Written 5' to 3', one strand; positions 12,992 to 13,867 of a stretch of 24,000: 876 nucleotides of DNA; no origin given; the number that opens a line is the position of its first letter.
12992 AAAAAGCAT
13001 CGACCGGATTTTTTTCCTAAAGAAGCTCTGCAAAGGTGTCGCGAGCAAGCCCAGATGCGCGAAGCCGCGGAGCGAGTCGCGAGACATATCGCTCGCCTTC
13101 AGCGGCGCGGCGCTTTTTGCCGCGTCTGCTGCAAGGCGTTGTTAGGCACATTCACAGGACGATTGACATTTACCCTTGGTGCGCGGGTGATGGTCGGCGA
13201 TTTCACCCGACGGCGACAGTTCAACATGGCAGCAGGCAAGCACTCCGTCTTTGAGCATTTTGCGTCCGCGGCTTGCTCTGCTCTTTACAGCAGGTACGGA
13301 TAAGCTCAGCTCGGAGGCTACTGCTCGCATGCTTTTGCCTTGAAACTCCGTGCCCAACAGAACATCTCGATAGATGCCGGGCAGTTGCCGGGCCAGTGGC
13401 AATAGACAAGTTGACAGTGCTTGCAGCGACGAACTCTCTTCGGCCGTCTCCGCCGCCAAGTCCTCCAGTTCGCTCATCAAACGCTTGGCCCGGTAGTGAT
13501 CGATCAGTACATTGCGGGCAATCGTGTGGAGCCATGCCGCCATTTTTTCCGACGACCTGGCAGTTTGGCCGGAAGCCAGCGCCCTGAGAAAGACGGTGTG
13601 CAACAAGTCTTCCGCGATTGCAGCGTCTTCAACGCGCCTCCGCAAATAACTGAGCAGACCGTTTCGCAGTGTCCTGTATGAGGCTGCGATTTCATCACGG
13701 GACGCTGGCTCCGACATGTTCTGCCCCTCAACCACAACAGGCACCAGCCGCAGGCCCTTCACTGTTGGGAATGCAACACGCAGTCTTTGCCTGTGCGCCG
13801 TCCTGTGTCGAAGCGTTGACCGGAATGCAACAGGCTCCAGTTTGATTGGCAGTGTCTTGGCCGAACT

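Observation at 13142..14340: ArsI/CadI-like thiol-rich enzyme co-transcribed with a CorE/SigZ-like ECF sigma factor carrying its own Cys/His-rich tail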

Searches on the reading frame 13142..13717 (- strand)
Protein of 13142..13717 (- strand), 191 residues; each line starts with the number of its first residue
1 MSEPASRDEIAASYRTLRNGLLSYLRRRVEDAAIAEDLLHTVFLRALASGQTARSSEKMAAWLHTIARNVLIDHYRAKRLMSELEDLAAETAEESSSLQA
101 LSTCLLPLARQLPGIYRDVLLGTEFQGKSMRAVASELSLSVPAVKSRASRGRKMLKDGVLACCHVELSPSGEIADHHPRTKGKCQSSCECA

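Call 3: search_protein_families(library=pfam, proteins=[window:13142-13717:-], max_evalue=0.1)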
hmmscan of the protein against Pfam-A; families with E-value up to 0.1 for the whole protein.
window:13142-13717:- (191 aa): 4 families
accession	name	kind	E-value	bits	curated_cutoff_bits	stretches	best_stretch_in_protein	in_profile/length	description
PF04542.20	Sigma70_r2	-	6e-13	48.8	24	1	14-79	2-69/71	Sigma-70 region 2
PF08281.18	Sigma70_r4_2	-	1.5e-09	37.7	25.7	1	108-155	7-54/54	Sigma-70, region 4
PF07638.17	Sigma70_ECF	-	0.0022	18.4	21.1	1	26-152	42-176/185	ECF sigma factor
PF04545.22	Sigma70_r4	-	0.017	15.1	24.1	1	111-156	4-49/50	Sigma-70, region 4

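Call 4: search_protein_families(library=ncbifam, proteins=[window:13142-13717:-], max_evalue=0.1)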
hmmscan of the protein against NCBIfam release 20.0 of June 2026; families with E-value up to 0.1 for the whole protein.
window:13142-13717:- (191 aa): 81 families (the best 25 are shown)
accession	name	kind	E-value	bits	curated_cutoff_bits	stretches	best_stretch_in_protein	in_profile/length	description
NF007215.0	PRK09637.1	equivalog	8.6e-41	139.9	212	1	13-185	6-179/181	RNA polymerase sigma factor SigZ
TIGR02959.1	SigZ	equivalog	1.8e-40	138.5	168.65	1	18-180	5-169/170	RNA polymerase sigma factor SigZ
TIGR02950.1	SigM_subfam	subfamily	3.5e-19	69.2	147.95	1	14-157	6-156/159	RNA polymerase sigma factor, SigM family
NF007227.0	PRK09645.1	subfamily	3.4e-18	66.1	202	1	6-150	11-161/177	sigma-70 family RNA polymerase sigma factor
TIGR02985.1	Sig70_bacteroi1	subfamily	1.3e-16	61.3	126.4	1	12-157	5-160/162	RNA polymerase sigma-70 factor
TIGR02983.1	SigE-fam_strep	subfamily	2.8e-15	56.6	141.55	1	5-157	3-156/162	SigE family RNA polymerase sigma factor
NF009166.1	PRK12513.1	equivalog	3.8e-15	56.1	206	1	13-148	27-175/193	RNA polymerase sigma factor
NF058625.1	sigma_PG0214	equivalog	1.1e-14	54.5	130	1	15-158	11-160/170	GFO_1088 family ECF-type sigma factor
TIGR02937.1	sigma70-ECF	superfamily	4e-14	52.6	42.9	1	16-157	9-163/165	sigma-70 family RNA polymerase sigma factor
TIGR02989.1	Sig-70_gvs1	subfamily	7.9e-14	51.9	124.55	1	12-157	5-156/158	RNA polymerase sigma-70 factor, Rhodopirellula/Verrucomicrobium family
NF007226.0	PRK09644.1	equivalog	2.2e-13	50.6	199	1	10-157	3-155/166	RNA polymerase sigma factor SigM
NF009188.0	PRK12536.1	subfamily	7.2e-13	48.9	250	1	17-156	39-183/190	RNA polymerase sigma factor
NF009193.0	PRK12541.1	equivalog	1.1e-12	48.5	171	1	12-156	9-157/161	RNA polymerase sigma factor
NF007223.0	PRK09641.1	equivalog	2.5e-12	47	209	1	25-157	35-182/187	RNA polymerase sigma factor SigW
TIGR02952.1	Sig70_famx2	equivalog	3.8e-12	46.4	206.45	1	9-84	12-88/170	ECF subfamily RNA polymerase sigma factor, BldN family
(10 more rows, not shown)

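Call 7: find_homologous_proteins(query=window:13142-13717:-)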
Query window:13142-13717:- (191 aa): 76 proteins with E <= 0.001 among 789 candidates.
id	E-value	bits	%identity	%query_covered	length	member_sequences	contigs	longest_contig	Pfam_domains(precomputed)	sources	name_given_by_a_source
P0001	1.5e-116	404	100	100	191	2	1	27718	PF04542.21,PF08281.19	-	-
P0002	8.3e-111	386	95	100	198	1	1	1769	PF04542.21,PF08281.19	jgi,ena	-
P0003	1.5e-97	343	87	100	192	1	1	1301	PF04542.21,PF08281.19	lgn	-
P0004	1.3e-96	340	87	98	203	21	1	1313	PF04542.21,PF08281.19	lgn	-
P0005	2.4e-94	332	85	100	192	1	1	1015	PF04542.21,PF08281.19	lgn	-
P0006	2.2e-92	326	81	100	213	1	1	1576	PF04545.23,PF04542.21,PF08281.19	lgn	-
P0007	3.9e-91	322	82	98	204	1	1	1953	PF04542.21,PF08281.19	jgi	jgi:RNA polymerase sigma-70 factor (ECF subfamily)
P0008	3.7e-86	306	78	98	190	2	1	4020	PF04545.23,PF04542.21,PF08281.19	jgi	jgi:RNA polymerase sigma-70 factor (ECF subfamily)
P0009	3.9e-81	289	73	98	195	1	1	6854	PF04545.23,PF04542.21,PF08281.19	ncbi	-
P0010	6.9e-81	288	80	98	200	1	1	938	PF04542.21,PF08281.19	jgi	jgi:RNA polymerase sigma-70 factor, ECF subfamily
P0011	4.8e-76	273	70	97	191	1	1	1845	PF04545.23,PF04542.21,PF08281.19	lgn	-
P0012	1.9e-74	268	69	100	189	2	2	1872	PF04542.21,PF08281.19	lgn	-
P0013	2.5e-74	267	68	100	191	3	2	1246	PF04545.23,PF04542.21,PF08281.19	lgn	-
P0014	4.5e-72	260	67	98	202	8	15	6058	PF04542.21,PF08281.19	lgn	-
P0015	2.9e-71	257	68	95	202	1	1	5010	PF04545.23,PF04542.21,PF08281.19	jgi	-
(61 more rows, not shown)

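Call 16: find_related_loci(query=A1, collection=genome_contigs, flank=6000)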
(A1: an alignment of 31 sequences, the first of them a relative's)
Query A1 (191 aa) in genome_contigs; peptide patterns used: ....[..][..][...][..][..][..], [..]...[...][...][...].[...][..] (x = any residue, [..] = any of these).
600 stretches matched a pattern (row limit reached: there are more); 379 encode a relative of the query (tblastn E <= 1e-3); the best 80 are kept; 80 distinct loci.
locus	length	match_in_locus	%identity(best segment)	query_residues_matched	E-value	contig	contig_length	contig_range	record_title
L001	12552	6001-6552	47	9-190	3e-51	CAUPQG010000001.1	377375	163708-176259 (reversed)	MAG: uncultured Rhodoferax sp. isolate m13-metabat.4 genome assembly, contig: m13-c5, whole genome shotgun sequence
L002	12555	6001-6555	44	5-188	1e-43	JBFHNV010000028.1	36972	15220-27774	MAG: Gammaproteobacteria bacterium isolate Mix_sand08.2021.06.D.37 k141_1543210_length_36972_cov_13.4720, whole genome s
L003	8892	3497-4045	42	8-188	5e-43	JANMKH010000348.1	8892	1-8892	MAG: Sulfuriferula sp. isolate OTE_64_metabat_214 OTE_64_k141_3362534, whole genome shotgun sequence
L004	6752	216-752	35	14-188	2e-32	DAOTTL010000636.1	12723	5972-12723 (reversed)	MAG TPA_asm: Ktedonobacteraceae bacterium isolate B93_195 k193_1276129, whole genome shotgun sequence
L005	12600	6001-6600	36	1-188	2e-31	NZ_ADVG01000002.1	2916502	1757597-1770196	Ktedonobacter racemifer DSM 44963 strain SOSP1-21 Krac_Contig205, whole genome shotgun sequence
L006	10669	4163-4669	39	21-189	9e-32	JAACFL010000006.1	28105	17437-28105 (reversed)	MAG: Gammaproteobacteria bacterium isolate bin.86 scaffold_580, whole genome shotgun sequence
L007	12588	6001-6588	35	14-188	1e-31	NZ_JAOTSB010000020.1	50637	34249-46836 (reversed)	MAG: Acidaminobacter sp. isolate MAG4 5109_A_contig_183, whole genome shotgun sequence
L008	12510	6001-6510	37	9-171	4e-31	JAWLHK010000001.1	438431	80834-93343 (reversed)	MAG: bacterium isolate 30dZY2.bin.61 NODE_35_length_438431_cov_6.261010, whole genome shotgun sequence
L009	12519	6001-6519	37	14-181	6e-30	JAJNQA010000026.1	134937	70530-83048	MAG: Heliomicrobium sp. isolate MAG_31 k141_269251, whole genome shotgun sequence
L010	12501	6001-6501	40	18-187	3e-29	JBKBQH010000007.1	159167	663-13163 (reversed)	MAG: Thiobacillus sp. isolate 21I_052.bin.38 NODE_80_length_159167_cov_10.241389, whole genome shotgun sequence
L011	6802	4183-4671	30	21-182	7e-28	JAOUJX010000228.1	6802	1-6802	MAG: Gammaproteobacteria bacterium isolate 8_1_Jan_SF_Bin27 8_1_Jan_SF_Bin27_scaffold_7192_c1, whole genome shotgun sequ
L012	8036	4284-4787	33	21-191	8e-28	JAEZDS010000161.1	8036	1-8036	MAG: Bacteroidetes bacterium isolate OH_CBrB_302 k127_2323617, whole genome shotgun sequence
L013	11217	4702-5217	33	14-180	1e-27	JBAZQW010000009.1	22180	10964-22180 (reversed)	MAG: Desulfotomaculaceae bacterium isolate SO_2017_SWC_8 scaffold_1960_c1_LP-4_2017, whole genome shotgun sequence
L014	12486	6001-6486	35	24-184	3e-27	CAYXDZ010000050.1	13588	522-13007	MAG TPA_asm: uncultured Verrucomicrobiota bacterium isolate SRP319275_co6_109 genome assembly, contig: NODE_2085_length_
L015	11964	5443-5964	33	9-175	2e-27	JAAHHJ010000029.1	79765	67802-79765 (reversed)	MAG: Symploca sp. SIO3C6 3C6_NODE_29, whole genome shotgun sequence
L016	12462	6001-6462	34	21-173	6e-27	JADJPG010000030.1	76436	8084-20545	MAG: Verrucomicrobia bacterium isolate Fred_18-Q3-R57-64_BATAC.349 tig00020872-10-767150, whole genome shotgun sequence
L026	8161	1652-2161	32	10-179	8e-24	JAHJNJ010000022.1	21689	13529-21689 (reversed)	MAG: Gammaproteobacteria bacterium isolate Old_saline_glass_biofilm.mb.10 Old_saline_glass_b.mb.10_k141_26071, whole gen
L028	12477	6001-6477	37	21-179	1e-23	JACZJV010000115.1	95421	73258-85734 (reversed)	MAG: Burkholderiales bacterium isolate MAG28 betaproteobacteria_3_contig_777002, whole genome shotgun sequence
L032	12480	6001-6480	39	21-179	9e-22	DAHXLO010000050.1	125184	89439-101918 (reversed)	MAG TPA_asm: Rhodocyclaceae bacterium isolate clean1598 k141_1279261, whole genome shotgun sequence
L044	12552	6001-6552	30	10-191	3e-16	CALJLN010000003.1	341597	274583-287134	MAG TPA_asm: uncultured Phycisphaerales bacterium isolate SRR1506987_bin.29_CONCOCT_v1.1_MAG genome assembly, contig: ER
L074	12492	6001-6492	38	21-179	5e-30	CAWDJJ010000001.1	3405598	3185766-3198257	MAG: uncultured Chloroflexia bacterium isolate MFD06435.bin.2.24 genome assembly, contig: contig_25456, whole genome sho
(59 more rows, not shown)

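Call 23: search_solved_structures(query=window:13142-13717:-, max_evalue=0.001, show_alignments=1)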
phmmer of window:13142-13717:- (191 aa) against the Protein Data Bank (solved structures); distinct sequences matched with E-value up to 0.001: 12.
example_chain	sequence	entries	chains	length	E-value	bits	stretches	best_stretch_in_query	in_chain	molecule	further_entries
6dv9_F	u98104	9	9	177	6.7e-09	39.4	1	21-150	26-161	ECF RNA polymerase sigma factor SigL | RNA polymerase sigma factor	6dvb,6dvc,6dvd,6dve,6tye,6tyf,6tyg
6jcy_F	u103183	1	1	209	3.1e-07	34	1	26-161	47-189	ECF RNA polymerase sigma factor SigH,ECF RNA polymerase sigma factor SigE,ECF RNA polymera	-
5zx2_F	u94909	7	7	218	7.7e-07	32.8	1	26-161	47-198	ECF RNA polymerase sigma factor SigH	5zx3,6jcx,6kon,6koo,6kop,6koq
6dxo_A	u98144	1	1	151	1.3e-06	32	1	17-84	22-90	RNA polymerase ECF-subfamily sigma factor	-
9m9d_F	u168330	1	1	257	1.6e-06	31.7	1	34-161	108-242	ECF RNA polymerase sigma factor SigE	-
9m9e_F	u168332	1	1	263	1.7e-06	31.6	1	34-161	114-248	ECF RNA polymerase sigma factor SigE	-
9m98_F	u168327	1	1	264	1.7e-06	31.6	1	34-161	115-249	ECF RNA polymerase sigma factor SigE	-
6in7_B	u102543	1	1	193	2.5e-06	31.1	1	19-155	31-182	RNA polymerase sigma-H factor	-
8z6g_B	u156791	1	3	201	2.7e-06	31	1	19-156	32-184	RNA polymerase sigma factor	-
5wuq_A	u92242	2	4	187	4.3e-06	30.3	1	27-156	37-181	ECF RNA polymerase sigma factor SigW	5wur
7qh5_A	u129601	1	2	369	9.6e-05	25.9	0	10-83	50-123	RNA polymerase sigma factor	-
1h3l_A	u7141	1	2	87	0.00028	24.4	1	23-79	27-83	RNA POLYMERASE SIGMA FACTOR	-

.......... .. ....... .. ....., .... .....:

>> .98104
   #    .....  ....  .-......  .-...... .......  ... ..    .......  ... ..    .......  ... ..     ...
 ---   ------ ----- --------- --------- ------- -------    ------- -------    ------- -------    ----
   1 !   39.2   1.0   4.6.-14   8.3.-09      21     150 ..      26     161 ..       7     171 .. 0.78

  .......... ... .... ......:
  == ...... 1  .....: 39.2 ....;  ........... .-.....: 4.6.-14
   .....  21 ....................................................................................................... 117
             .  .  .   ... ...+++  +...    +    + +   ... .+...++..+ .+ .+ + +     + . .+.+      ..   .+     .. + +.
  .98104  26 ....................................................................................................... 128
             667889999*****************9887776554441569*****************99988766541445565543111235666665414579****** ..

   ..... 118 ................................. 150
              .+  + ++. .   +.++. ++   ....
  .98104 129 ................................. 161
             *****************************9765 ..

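Call 54: predict_structure(alignment_id=A2)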
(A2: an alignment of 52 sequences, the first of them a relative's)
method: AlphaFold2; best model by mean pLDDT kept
length: 191 residues; sequences in the alignment: 52
mean_pLDDT: 83.1   pTM: 0.46
mean pLDDT of the five models: 83.1, 83.1, 81.4, 81.2, 79.6
residues with pLDDT >= 90: 83; 70-90: 74; 50-70: 28; < 50: 6
segments of 3 or more residues with pLDDT < 50: 90-92
pLDDT, mean of each block of 10 residues (from residue 1): 66 86 92 94 90 73 90 85 54 62 87 95 92 96 96 91 85 82 64 68
secondary structure, 60 per line:
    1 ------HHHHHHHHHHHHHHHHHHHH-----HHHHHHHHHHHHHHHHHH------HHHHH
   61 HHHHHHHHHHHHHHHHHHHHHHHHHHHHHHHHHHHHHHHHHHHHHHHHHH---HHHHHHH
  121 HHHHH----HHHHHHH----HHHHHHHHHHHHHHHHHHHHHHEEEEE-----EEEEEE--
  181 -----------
elements in order: H7-26 H32-49 H56-110 H114-125 H130-136 H141-162 E163-167 E173-178
